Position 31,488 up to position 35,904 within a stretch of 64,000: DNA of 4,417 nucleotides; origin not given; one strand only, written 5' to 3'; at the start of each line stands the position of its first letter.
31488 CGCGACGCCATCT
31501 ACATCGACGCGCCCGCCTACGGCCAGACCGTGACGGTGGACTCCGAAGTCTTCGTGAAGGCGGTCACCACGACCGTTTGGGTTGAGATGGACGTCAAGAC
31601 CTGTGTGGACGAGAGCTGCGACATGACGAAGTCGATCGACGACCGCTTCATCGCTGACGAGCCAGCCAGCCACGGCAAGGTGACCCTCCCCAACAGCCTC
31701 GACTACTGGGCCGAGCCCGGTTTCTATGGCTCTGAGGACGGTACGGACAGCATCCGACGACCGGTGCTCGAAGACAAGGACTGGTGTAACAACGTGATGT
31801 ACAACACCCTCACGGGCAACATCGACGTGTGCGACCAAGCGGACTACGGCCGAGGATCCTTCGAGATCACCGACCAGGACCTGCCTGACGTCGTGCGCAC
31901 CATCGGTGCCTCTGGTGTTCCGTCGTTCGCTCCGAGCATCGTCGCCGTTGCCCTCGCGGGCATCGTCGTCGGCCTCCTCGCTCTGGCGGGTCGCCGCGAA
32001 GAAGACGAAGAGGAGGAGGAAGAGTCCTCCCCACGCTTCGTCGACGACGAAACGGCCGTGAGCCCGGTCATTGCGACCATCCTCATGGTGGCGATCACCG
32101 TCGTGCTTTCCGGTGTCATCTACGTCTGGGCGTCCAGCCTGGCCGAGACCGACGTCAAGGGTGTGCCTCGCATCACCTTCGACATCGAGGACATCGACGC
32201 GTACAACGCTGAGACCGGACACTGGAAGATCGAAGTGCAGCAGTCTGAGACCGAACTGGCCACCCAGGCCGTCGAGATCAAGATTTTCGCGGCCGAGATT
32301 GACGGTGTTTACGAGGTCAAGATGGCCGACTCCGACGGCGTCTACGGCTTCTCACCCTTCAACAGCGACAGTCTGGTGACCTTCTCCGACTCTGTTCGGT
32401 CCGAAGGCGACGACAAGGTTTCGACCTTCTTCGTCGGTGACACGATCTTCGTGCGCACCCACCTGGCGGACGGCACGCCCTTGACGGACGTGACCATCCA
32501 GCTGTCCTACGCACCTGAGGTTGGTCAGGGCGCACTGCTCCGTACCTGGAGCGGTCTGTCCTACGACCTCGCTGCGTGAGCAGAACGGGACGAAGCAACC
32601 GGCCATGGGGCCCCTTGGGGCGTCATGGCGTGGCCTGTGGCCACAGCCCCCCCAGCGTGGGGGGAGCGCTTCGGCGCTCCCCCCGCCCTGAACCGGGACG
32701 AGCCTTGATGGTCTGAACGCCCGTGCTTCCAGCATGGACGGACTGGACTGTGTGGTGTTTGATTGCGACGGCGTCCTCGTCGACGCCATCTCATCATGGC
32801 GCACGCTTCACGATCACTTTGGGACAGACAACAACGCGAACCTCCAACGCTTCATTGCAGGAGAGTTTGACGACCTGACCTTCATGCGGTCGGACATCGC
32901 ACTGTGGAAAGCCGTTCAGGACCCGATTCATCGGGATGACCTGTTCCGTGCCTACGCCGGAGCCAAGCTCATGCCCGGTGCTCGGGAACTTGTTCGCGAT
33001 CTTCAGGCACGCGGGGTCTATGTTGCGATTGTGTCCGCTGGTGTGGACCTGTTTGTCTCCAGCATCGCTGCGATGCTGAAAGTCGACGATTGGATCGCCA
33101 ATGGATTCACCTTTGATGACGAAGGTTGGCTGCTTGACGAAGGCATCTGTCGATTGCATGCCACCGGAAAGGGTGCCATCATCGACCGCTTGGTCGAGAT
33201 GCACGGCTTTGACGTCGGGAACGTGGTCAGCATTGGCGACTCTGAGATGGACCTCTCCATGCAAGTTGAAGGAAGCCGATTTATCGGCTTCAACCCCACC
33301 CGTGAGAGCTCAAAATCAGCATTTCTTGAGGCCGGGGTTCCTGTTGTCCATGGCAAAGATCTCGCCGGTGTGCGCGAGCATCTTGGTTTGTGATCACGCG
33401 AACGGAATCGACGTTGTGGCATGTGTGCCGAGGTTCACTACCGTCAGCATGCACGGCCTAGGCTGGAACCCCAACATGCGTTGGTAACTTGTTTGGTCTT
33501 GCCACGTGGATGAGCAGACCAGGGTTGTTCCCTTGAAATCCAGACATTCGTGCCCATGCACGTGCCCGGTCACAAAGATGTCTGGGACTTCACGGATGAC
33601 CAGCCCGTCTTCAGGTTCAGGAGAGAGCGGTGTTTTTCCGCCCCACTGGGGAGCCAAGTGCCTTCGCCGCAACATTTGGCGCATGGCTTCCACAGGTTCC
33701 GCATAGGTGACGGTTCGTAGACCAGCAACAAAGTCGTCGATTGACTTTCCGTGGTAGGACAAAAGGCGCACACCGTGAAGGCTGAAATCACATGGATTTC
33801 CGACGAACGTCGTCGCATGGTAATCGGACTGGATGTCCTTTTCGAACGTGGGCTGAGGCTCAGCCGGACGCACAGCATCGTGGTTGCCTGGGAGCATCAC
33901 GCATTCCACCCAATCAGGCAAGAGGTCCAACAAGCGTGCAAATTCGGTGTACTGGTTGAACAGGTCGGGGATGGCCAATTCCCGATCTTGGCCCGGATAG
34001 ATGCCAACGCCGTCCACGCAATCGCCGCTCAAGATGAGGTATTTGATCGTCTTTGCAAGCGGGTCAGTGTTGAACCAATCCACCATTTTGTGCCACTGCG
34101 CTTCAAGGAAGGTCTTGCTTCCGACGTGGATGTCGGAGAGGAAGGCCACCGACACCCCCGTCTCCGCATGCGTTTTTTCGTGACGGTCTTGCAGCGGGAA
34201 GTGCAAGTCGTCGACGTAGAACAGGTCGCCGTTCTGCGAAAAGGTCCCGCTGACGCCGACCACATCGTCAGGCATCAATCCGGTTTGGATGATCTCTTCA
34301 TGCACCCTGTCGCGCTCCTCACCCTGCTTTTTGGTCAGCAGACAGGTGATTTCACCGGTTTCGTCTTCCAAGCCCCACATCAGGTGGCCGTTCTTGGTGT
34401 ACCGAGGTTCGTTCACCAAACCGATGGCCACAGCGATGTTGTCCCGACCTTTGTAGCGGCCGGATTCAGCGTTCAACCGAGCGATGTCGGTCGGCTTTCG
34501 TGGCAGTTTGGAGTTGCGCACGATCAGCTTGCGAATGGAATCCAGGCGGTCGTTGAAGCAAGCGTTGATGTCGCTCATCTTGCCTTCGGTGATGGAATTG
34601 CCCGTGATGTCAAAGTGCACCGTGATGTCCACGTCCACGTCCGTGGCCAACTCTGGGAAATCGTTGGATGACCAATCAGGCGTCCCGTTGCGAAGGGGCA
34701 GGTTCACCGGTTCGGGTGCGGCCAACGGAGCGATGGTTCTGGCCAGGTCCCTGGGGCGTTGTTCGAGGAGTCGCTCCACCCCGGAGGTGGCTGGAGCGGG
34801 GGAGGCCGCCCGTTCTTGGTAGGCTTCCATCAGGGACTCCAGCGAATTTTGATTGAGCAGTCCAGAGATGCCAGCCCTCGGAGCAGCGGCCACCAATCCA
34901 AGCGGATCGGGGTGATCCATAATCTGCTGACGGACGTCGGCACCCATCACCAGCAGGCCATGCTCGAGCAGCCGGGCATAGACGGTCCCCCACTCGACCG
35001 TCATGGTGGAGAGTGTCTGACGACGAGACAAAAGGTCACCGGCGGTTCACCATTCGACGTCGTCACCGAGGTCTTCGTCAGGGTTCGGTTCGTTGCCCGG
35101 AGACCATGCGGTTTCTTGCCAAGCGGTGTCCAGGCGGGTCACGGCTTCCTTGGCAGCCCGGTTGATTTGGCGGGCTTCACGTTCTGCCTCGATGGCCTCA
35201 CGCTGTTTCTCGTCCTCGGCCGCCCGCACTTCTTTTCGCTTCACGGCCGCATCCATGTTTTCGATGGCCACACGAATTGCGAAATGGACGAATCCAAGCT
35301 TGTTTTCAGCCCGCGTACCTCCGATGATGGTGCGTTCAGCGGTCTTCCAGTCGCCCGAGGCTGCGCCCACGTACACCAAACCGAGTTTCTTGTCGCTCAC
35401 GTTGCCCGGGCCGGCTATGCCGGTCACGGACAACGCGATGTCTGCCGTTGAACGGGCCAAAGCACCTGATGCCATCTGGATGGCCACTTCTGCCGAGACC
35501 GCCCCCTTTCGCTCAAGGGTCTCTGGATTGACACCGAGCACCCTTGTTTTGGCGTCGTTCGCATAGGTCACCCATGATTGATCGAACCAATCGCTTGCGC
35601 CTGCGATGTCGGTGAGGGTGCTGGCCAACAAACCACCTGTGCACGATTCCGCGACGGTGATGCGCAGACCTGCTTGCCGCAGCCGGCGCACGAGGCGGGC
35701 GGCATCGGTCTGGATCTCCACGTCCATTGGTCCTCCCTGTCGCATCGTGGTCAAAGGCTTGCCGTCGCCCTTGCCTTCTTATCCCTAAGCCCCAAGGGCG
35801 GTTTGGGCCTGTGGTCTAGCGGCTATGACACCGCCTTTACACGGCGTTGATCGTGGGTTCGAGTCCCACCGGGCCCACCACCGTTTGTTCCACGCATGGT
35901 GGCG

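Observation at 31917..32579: Giant adhesin and complete type IV pilin encoded as one polyprotein with an internal prepilin-peptidase site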

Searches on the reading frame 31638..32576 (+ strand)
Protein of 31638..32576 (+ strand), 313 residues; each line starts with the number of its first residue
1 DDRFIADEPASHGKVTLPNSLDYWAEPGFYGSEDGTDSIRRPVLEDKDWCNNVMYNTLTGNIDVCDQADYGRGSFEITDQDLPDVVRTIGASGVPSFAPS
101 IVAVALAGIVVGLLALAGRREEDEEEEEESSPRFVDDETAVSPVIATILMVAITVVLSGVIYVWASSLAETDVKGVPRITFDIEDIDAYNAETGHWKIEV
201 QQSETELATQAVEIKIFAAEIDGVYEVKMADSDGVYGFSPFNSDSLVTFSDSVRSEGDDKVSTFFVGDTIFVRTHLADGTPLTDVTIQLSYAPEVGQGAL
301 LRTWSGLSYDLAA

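Call 77: predict_structure(alignment_id=A2)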
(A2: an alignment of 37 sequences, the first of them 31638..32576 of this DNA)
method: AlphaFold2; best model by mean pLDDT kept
length: 313 residues; sequences in the alignment: 37
mean_pLDDT: 70.1   pTM: 0.51
mean pLDDT of the five models: 70.1, 64.6, 63.1, 61.9, 61.3
residues with pLDDT >= 90: 96; 70-90: 66; 50-70: 51; < 50: 100
segments of 3 or more residues with pLDDT < 50: 1-16, 21-33, 38-48, 51-63, 66-83, 90-99, 125-137, 171-173
pLDDT, mean of each block of 10 residues (from residue 1): 43 47 45 49 47 43 48 42 50 46 66 63 47 45 77 86 64 64 95 95 89 96 94 90 93 80 89 96 97 86 95 89
secondary structure, 60 per line:
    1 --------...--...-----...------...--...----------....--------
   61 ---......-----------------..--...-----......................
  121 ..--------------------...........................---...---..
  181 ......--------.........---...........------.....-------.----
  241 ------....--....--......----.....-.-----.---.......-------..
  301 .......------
elements in order: E14-16 E22-24 E31-33 E36-38 H49-52 H64-69 H99-122 H143-169 E179-186 E195-203 E212-217 E224-228 E247-250 E253-256 E259-264 E269-273 E285-291 E299-307

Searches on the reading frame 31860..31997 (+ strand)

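Call 89: search_protein_families(library=ncbifam, proteins=[window:31860-31997:+], max_evalue=10)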
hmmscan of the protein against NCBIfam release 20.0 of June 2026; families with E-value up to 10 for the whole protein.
seq(46 aa): 2 families
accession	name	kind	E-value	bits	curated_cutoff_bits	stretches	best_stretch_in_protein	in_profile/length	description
NF006939.0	PRK09421.1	equivalog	0.027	13.9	262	1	2-40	117-155/230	molybdate ABC transporter permease subunit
NF040839.1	tungstate_WtpB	equivalog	0.041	13.5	340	1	1-40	148-187/251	tungstate ABC transporter permease WtpB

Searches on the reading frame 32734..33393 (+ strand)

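Call 26: search_protein_families(library=pfam, proteins=[window:32734-33393:+], max_evalue=0.001)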
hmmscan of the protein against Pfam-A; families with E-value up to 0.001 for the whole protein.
window:32734-33393:+ (219 aa): 3 families
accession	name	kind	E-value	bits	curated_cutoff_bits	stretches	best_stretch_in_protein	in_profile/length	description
PF12710.13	HAD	-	1.7e-15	58.4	27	1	7-176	1-187/189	haloacid dehalogenase-like hydrolase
PF00702.32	Hydrolase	-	2.1e-13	51.5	26.4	1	5-176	2-186/191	haloacid dehalogenase-like hydrolase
PF13419.12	HAD_2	-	0.00067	20.3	23.8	0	7-105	1-106/178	Haloacid dehalogenase-like hydrolase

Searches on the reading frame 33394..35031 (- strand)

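Call 26: search_protein_families(library=pfam, proteins=[window:33394-35031:-], max_evalue=0.001)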
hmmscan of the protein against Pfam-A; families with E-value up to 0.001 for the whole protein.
window:33394-35031:- (545 aa): 2 families
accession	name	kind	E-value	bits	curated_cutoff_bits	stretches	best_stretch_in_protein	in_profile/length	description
PF04042.21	DNA_pol_E_B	-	2.5e-14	53.6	29.1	1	295-490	1-203/210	DNA polymerase alpha/epsilon subunit B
PF00149.33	Metallophos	-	4.9e-11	43.8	21.5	1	294-493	2-190/191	Calcineurin-like phosphoesterase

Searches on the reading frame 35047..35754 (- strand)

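Call 26: search_protein_families(library=pfam, proteins=[window:35047-35754:-], max_evalue=0.001)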
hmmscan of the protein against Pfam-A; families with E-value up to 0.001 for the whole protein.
window:35047-35754:- (235 aa): 1 family
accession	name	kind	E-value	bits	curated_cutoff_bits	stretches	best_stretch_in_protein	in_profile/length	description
PF02464.23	CinA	-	3.4e-49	166.9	23.5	1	18-165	5-153/155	Competence-damaged protein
